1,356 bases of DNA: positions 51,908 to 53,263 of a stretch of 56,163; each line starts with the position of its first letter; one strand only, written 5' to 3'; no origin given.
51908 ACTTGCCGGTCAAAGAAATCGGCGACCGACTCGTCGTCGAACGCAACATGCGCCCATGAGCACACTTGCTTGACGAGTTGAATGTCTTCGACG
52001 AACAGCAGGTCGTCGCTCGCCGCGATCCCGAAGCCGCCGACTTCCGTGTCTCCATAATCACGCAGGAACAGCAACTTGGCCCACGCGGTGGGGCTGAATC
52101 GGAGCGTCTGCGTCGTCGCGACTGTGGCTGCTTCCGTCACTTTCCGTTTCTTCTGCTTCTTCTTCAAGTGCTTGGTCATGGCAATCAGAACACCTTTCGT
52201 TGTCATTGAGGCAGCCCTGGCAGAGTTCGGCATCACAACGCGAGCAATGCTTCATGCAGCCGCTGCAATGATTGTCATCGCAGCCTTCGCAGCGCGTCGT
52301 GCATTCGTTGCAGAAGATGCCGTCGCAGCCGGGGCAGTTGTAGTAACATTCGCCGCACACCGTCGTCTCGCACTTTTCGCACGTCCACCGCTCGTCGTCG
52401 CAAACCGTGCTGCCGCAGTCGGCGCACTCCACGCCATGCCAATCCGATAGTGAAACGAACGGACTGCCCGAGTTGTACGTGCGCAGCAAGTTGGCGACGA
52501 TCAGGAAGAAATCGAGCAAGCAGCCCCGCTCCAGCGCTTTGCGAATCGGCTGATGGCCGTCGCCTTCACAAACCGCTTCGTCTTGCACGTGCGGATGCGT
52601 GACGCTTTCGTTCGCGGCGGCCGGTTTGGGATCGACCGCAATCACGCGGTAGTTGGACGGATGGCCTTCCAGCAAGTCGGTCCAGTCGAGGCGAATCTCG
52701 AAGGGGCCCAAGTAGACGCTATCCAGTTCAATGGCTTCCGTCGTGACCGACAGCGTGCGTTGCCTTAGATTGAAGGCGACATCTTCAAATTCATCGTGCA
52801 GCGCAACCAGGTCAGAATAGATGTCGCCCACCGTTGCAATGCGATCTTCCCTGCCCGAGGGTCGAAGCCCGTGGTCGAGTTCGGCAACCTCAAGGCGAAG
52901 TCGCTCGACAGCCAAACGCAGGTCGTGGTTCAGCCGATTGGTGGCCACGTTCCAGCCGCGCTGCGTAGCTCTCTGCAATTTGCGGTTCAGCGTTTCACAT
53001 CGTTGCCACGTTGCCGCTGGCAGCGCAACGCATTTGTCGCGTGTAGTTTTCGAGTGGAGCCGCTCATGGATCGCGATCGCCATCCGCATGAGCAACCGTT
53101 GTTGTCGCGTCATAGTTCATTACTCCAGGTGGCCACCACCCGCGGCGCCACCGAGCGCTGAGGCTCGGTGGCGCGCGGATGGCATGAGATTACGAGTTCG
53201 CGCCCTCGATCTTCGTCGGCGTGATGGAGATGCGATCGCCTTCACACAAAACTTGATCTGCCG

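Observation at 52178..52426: E2-like protein carries a 21-cysteine, ten-CxxC repeat domain (possible built-in E3/RING-like or substrate-recognition module)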

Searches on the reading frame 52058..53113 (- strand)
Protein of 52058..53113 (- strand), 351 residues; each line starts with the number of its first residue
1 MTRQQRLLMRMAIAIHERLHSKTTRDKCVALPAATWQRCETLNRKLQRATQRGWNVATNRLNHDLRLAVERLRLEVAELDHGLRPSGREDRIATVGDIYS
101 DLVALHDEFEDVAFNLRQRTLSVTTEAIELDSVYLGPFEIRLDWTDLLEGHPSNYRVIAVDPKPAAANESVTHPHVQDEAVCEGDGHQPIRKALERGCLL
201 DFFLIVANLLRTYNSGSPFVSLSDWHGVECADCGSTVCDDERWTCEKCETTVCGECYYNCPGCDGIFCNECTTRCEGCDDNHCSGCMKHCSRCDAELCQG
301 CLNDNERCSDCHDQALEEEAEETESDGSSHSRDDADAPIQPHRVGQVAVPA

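Call 3: search_protein_families(library=pfam, proteins=[window:52058-53113:-], max_evalue=0.1)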
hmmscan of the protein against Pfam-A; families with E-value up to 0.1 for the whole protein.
window:52058-53113:- (351 aa): 1 family
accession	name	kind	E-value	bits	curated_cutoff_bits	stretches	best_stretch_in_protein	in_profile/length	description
PF05458.17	Siva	-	0.0022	18.2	26.2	1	228-273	110-153/173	Cd27 binding protein (Siva)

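Call 4: search_protein_families(library=ncbifam, proteins=[window:52058-53113:-], max_evalue=0.1)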
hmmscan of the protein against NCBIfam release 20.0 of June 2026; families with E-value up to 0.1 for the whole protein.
window:52058-53113:- (351 aa): 0 families

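Call 5: search_protein_families(library=padloc, proteins=[window:52058-53113:-], max_evalue=0.1)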
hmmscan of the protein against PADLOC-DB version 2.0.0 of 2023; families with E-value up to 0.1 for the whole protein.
window:52058-53113:- (351 aa): 0 families

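Call 6: find_homologous_proteins(query=window:52058-53113:-)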
Query window:52058-53113:- (351 aa): 574 proteins with E <= 0.001 among 3223 candidates; the best 120 are listed.
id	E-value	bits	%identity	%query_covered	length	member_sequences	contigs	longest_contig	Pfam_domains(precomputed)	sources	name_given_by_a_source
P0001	7.6e-219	744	91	100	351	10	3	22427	-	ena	-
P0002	3.6e-208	709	86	100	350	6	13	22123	-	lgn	-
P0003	1.2e-207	708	86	100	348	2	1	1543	-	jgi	jgi:hypothetical protein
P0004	4.0e-206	703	85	100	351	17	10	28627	-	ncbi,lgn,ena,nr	ncbi:MAG: hypothetical protein QGG36_27535 [Pirellulaceae bacterium]|nr:hypothetical protein [Pirell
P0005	3.0e-205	700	85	100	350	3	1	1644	-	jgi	jgi:hypothetical protein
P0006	3.6e-189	647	79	100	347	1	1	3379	-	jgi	-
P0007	1.4e-179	615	85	87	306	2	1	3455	-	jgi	-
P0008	2.2e-162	559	69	100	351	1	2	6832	-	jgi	jgi:hypothetical protein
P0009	5.6e-162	557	70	100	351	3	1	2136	-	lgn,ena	-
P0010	8.7e-152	524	64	100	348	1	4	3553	-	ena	-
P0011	6.4e-151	521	65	100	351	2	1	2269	-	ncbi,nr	ncbi:MAG: hypothetical protein IH899_18860 [Planctomycetes bacterium]|nr:hypothetical protein [Planc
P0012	2.2e-150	519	64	100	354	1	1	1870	-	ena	-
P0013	1.2e-147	510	63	100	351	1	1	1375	-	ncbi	-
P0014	1.9e-147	509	63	100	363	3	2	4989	-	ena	-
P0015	3.3e-146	505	62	100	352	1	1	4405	-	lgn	-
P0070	3.6e-117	410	53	100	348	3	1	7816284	-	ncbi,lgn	-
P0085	4.3e-108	380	53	89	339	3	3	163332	-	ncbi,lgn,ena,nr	ncbi:MAG: hypothetical protein DWQ46_05195 [Planctomycetota bacterium]|nr:MAG: hypothetical protein 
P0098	5.6e-102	360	50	97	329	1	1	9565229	-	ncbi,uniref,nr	ncbi:hypothetical protein [Lignipirellula cremea]|uniref:Uncharacterized protein n=1 Tax=Lignipirell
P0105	1.1e-99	352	47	100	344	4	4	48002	-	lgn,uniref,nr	uniref:Uncharacterized protein n=2 Tax=Rubinisphaera brasiliensis TaxID=119 RepID=F0SS41_RUBBR|nr:hy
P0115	5.4e-98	347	48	94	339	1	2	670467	-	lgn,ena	-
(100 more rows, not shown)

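Call 12: search_solved_structures(query=A1, max_evalue=10, show_alignments=3)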
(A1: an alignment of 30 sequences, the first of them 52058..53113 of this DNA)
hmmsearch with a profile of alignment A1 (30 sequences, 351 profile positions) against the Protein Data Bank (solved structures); distinct sequences matched with E-value up to 10: 64 (the best 60 are shown).
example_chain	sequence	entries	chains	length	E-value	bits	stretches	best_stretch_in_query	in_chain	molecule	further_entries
2ffw_A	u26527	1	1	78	0.01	18.3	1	236-274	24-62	Midline-1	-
6w9n_A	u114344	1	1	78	0.026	17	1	237-295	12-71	WD repeat and FYVE domain-containing protein 3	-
2ecy_A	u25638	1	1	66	0.03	16.8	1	234-289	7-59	TNF receptor-associated factor 3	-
10dq_K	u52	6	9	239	0.055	15.9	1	47-158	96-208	Inner kinetochore subunit MCM22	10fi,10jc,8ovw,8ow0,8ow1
6oua_K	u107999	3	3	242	0.056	15.9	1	47-158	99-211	Inner kinetochore subunit MCM22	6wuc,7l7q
2fc7_A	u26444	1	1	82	0.19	14.2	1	226-264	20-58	ZZZ3 protein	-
6e83_B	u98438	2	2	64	0.2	14.1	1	226-264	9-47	ZZ-type zinc finger-containing protein 3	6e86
2yw8_A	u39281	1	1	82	0.21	14.1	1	237-301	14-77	RUN and FYVE domain-containing protein 1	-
2yqm_A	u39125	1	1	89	0.21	14.1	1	237-301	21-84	RUN and FYVE domain-containing protein 1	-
8zg8_A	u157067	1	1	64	0.25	13.8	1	227-262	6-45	E3 ubiquitin-protein ligase PRT1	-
8zg9_A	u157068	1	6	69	0.3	13.5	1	227-262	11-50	Y-degron,E3 ubiquitin-protein ligase PRT1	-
8zga_A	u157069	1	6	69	0.3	13.5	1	227-262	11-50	F-degron,E3 ubiquitin-protein ligase PRT1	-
8zgb_A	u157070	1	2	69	0.3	13.5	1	227-262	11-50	W-degron,E3 ubiquitin-protein ligase PRT1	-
3zyq_A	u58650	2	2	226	0.53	12.7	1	243-297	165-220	HEPATOCYTE GROWTH FACTOR-REGULATED TYROSINE KINASE SUBSTRATE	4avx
9jta_C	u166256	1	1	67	0.55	12.7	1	273-303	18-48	E3 ubiquitin-protein ligase RNF213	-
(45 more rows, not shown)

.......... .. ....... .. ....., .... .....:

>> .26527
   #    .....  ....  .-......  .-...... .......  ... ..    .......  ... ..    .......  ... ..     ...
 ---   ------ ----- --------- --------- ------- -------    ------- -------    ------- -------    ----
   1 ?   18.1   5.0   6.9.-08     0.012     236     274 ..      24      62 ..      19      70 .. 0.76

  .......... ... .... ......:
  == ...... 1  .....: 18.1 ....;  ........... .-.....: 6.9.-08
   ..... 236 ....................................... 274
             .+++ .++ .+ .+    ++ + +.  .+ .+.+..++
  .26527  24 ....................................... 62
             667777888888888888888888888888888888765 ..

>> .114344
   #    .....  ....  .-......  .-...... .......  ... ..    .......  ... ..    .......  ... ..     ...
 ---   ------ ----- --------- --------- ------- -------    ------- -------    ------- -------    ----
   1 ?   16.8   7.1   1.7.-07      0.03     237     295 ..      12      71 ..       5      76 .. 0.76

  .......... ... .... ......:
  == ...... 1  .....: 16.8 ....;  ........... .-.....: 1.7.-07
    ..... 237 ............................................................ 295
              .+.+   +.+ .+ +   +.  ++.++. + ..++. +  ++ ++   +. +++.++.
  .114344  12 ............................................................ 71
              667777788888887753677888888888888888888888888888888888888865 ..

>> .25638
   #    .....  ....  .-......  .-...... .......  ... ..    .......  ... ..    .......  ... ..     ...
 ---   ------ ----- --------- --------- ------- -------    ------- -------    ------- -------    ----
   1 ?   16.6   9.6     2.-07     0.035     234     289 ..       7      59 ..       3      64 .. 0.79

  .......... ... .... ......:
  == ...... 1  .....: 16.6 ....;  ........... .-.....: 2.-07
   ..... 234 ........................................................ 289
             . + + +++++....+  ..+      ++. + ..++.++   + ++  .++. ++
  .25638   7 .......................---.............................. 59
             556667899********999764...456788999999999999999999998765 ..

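Call 13: find_encoding_contigs(protein=P0098, flank=10000, max_places=2)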
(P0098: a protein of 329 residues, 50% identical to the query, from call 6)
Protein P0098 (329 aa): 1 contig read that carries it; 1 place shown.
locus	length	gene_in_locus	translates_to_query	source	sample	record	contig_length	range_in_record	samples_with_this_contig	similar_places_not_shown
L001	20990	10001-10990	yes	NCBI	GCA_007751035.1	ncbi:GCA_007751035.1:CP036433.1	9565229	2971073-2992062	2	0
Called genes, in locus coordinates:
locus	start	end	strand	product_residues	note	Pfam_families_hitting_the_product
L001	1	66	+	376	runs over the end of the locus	PF00589:Phage_integrase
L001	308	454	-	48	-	PF04986:Y2_Tnp (weak)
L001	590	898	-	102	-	-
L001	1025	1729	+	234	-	-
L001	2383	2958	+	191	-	-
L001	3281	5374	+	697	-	PF00239:Resolvase, PF07508:Recombinase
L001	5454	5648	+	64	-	-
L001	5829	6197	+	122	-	-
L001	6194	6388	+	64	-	PF11211:DUF2997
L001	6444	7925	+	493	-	PF00004:AAA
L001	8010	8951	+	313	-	-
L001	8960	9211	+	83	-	-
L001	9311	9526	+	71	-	-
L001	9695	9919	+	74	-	-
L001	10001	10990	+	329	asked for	-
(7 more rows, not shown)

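Call 14: find_encoding_contigs(protein=P0105, flank=10000, max_places=2)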
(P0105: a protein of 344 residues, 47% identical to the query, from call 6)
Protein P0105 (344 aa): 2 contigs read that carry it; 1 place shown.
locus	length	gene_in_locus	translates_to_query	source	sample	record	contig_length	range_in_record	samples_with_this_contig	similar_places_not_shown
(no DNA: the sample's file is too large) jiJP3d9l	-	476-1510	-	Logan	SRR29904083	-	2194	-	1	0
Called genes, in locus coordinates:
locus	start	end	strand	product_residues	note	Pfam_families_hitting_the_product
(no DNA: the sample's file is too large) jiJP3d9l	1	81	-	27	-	?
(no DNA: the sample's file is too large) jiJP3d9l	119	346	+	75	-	-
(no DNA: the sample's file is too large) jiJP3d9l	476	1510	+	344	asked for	-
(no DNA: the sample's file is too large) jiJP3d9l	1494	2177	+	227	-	-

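Call 21: predict_structure(alignment_id=A1)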
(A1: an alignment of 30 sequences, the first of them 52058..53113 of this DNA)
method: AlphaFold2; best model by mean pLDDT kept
length: 351 residues; sequences in the alignment: 30
mean_pLDDT: 78.8   pTM: 0.46
mean pLDDT of the five models: 78.8, 76.6, 75.6, 74.5, 73.2
residues with pLDDT >= 90: 132; 70-90: 129; 50-70: 42; < 50: 48
segments of 3 or more residues with pLDDT < 50: 87-89, 166-171, 215-226, 326-340, 342-351
pLDDT, mean of each block of 10 residues (from residue 1): 87 89 58 93 96 94 96 89 55 87 93 90 89 83 85 84 52 65 77 87 90 52 53 74 87 88 91 91 92 90 87 81 51 40 44 44
secondary structure, 60 per line:
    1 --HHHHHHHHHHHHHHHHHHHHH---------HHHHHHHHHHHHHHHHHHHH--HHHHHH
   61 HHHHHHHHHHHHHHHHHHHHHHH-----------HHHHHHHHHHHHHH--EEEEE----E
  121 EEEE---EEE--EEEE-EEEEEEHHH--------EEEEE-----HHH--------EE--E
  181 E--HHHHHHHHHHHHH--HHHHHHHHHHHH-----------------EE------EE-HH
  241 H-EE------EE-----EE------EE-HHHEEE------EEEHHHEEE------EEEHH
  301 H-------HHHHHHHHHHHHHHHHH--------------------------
elements in order: H3-23 H33-52 H55-83 H95-108 E111-115 E120-124 E128-130 E133-136 E138-143 E155-159 H184-196 H199-210 E272-274 E281-283 E287-289 E296-298 H309-325

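Call 27: fold_search(model_id=the predicted structure, library=pdb)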
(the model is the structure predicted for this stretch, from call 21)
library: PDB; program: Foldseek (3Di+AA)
matches with E <= 10: 271; with E <= 0.001: 0
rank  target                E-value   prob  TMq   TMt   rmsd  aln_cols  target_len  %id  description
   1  9y6s_4L               5.8e-02  0.41  0.10  0.21  20.0       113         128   15  96-nm repeat of the Leishmania tarentolae doublet microtubule (released 2025-12-17)
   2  9gmn                  1.4e-01  0.33  0.15  0.28   6.5        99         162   15  Crystal Structure of UFC1 T106V (released 2025-05-07)
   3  9glm                  1.6e-01  0.30  0.16  0.28   6.5        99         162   14  Crystal Structure of UFC1 W145F (released 2025-05-07)
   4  9i9o                  1.7e-01  0.30  0.16  0.28   6.5       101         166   14  Crystal Structure of UFC1 K108M (released 2025-05-07)
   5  9i9p                  1.8e-01  0.23  0.17  0.28   7.3       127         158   12  Crystal Structure of UFC1 W145H (released 2025-05-07)
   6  9gli                  2.2e-01  0.21  0.17  0.27   7.5       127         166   12  Crystal Structure of UFC1 T106C (released 2025-05-07)
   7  9gmm                  2.4e-01  0.20  0.17  0.27   7.6       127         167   12  Crystal Structure of UFC1 T106I (released 2025-05-07)
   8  2co8_MODEL_1_A        3.5e-01  0.35  0.08  0.33  11.7        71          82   25  Solution structures of the LIM domain of human NEDD9 interacting protein with calponin homology and LIM domain (released 2005-11-17)
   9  3evx_A                3.7e-01  0.15  0.16  0.29   8.8       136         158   13  Crystal structure of the human E2-like ubiquitin-fold modifier conjugating enzyme 1 (Ufc1). Northeast Structural Genom (released 2008-10-21)
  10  7k3h_B                4.7e-01  0.85  0.14  0.51  24.2        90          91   17  Crystal structure of deep network hallucinated protein 0217 (released 2021-12-22)
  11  1q34_A                5.0e-01  0.18  0.17  0.34   7.5       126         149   15  Crystal structures of two UBC (E2) enzymes of the ubiquitin-conjugating system in Caenorhabditis elegans (released 2003-08-05)
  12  2h2y_B                6.0e-01  0.38  0.21  0.53   5.1       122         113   14  Crystal structure of ubiquitin conjugating enzyme E2 from plasmodium falciparum (released 2006-06-20)
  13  2fo3                  6.0e-01  0.35  0.20  0.51   5.1       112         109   15  Plasmodium vivax ubiquitin conjugating enzyme E2 (released 2006-01-31)
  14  3eb6_B                6.0e-01  0.33  0.23  0.46   6.0       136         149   17  Structure of the cIAP2 RING domain bound to UbcH5b (released 2008-09-09)
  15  3rz3_D                6.0e-01  0.23  0.18  0.38   6.1       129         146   19  Human Cdc34 E2 in complex with CC0651 inhibitor (released 2011-07-06)
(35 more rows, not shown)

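Call 29: search_protein_representatives(alignment_id=A1)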
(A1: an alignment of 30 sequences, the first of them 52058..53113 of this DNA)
Query: 30 sequences, 351 profile positions. Proteins with E-value up to 0.001 (for the whole library): 2870; up to 1e-10: 1931; up to 1e-30: 1179. The best 150 are listed.
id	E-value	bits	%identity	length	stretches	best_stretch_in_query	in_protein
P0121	1.0e-173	593.9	-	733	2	4-321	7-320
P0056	1.1e-152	524.8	-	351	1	1-351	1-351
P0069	5.0e-138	476.6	-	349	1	1-351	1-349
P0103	7.7e-134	462.8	-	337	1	1-351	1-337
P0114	5.6e-124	430.4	-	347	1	3-351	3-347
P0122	6.6e-124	430.1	-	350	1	1-351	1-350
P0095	2.0e-123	428.5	-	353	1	1-350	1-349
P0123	2.2e-123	428.4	-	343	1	1-351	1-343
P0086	8.6e-120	416.6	-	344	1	83-338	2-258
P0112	2.6e-118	411.7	-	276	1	1-275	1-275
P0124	4.0e-118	411.1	-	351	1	1-351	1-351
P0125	4.6e-118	410.9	-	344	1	1-350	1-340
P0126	2.3e-115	402.0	-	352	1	1-351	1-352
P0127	1.0e-114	399.9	-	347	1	1-348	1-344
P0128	1.3e-112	393.0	-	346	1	5-351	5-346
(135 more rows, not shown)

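Call 40: search_protein_families(library=pfam, alignment_id=A1, max_evalue=10)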
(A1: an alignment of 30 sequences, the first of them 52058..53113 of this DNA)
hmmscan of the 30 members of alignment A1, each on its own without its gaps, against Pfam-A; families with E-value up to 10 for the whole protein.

A. member 1, window:52058-53113:- (351 aa): 1 family
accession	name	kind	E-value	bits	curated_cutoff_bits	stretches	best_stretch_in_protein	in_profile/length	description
PF05458.17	Siva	-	0.0022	18.2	26.2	1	228-273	110-153/173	Cd27 binding protein (Siva)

B. families by the number of members that match (of 30 scanned): 18 families
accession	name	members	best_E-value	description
PF05458.17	Siva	17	0.00041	Cd27 binding protein (Siva)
PF05465.18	Halo_GVPC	2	0.026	Halobacterial gas vesicle protein C (GVPC) repeat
PF13801.11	Metal_resist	2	0.054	Heavy-metal resistance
PF25045.1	vWA_Ro60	2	0.12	Ro60 vWA domain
PF16471.10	JIP_LZII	1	0.019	JNK-interacting protein leucine zipper II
PF25132.1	TYW2_N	1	0.021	TYW2 N-terminal domain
PF24481.2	CT398_CC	1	0.028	CT398-like coiled coil hairpin domain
PF05230.16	MASE2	1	0.035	MASE2 domain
PF08723.15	Gag_p15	1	0.085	Gag protein p15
PF12462.13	Helicase_IV_N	1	0.099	DNA helicase IV / RNA helicase N terminal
PF01442.23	Apolipoprotein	1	0.11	Apolipoprotein A1/A4/E domain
PF20271.3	CATASP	1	0.15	CATRA-Associated Small Protein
PF04632.18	FUSC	1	0.17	Fusaric acid resistance protein family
PF08700.17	VPS51_Exo84_N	1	0.18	Vps51/EXO84/COG1 N-terminal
PF22412.1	TerS_C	1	0.2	Phage G20C small terminase C-terminal domain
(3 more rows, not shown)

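Call 45: find_encoding_contigs(protein=P0070, flank=10000, max_places=1)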
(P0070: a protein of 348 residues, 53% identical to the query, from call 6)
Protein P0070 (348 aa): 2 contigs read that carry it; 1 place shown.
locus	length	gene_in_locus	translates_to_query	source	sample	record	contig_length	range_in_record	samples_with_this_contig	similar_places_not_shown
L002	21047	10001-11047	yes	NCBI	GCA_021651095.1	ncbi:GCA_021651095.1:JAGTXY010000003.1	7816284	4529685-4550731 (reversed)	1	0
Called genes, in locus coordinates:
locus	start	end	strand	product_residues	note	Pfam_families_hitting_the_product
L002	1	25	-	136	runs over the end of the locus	PF13384:HTH_23 (faint), PF12728:HTH_17 (faint)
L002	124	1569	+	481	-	-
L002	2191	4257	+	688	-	PF00239:Resolvase, PF07508:Recombinase (faint)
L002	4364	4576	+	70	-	-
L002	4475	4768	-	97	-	-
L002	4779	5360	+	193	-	-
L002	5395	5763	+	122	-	-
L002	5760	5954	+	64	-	PF11211:DUF2997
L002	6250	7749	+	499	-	PF00004:AAA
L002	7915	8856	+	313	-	-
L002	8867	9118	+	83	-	-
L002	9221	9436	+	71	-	-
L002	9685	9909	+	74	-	PF02597:ThiS (weak)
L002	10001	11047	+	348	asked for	-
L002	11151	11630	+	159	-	-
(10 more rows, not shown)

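Call 46: find_encoding_contigs(protein=P0115, flank=10000, max_places=1)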
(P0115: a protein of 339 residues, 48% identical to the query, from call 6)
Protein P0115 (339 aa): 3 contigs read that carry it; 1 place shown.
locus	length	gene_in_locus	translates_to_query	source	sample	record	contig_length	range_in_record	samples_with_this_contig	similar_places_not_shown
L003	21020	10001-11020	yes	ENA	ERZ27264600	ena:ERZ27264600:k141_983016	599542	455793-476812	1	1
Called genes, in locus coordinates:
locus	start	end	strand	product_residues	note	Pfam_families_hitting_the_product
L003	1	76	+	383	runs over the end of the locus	PF14130:Cap4_nuclease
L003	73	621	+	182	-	-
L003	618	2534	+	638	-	-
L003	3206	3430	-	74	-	-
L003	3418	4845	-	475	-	-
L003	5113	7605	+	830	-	PF00239:Resolvase, PF07508:Recombinase, PF13384:HTH_23 (faint)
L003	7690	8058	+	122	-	-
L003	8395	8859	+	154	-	-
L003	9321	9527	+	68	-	-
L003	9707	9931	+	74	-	-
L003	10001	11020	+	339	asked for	-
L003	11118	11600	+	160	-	-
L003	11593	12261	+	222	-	PF00899:ThiF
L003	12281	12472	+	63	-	-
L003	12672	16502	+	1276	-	PF02463:SMC_N, PF13476:AAA_23, PF13555:AAA_29 (weak), PF13166:AAA_13 (weak), PF00717:Peptidase_S24 (faint)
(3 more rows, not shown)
